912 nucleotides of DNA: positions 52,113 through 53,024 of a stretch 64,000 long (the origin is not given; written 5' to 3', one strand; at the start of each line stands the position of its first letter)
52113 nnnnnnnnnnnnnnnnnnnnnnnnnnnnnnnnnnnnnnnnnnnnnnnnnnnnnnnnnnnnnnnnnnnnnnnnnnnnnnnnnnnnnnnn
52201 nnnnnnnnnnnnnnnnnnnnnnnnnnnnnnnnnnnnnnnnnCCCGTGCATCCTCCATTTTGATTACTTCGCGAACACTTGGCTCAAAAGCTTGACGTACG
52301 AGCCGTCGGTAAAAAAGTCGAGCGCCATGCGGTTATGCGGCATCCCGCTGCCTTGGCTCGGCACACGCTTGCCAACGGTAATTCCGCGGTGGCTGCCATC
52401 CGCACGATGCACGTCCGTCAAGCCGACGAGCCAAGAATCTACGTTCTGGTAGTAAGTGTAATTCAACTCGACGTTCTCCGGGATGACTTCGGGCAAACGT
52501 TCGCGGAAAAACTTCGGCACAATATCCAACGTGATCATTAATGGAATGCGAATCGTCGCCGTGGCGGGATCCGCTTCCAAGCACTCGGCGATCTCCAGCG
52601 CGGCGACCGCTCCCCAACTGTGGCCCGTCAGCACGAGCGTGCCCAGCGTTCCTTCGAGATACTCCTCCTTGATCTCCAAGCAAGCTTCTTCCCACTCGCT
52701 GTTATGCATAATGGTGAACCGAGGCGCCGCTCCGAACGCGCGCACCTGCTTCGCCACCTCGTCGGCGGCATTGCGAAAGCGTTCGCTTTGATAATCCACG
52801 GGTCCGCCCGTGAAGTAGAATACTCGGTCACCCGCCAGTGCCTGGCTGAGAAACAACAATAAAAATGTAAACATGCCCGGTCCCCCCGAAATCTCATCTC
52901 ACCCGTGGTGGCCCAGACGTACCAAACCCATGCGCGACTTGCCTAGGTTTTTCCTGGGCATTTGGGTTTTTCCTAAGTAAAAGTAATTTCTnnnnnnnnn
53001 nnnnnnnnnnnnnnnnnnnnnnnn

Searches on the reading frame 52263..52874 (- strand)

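Call 54: search_protein_families(library=pfam, max_evalue=10, proteins=[window:52263-52874:-])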
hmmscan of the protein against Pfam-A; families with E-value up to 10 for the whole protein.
window:52263-52874:- (203 aa): 3 families
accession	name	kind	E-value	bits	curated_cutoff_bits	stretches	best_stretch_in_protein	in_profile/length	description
PF12697.13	Abhydrolase_6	-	0.011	16.8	26.3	1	66-127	52-112/217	Alpha/beta hydrolase family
PF00975.26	Thioesterase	-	0.025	15.2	26.4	1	78-102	66-90/226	Thioesterase domain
PF01764.32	Lipase_3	-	0.24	11.7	22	1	67-97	55-82/140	Lipase (class 3)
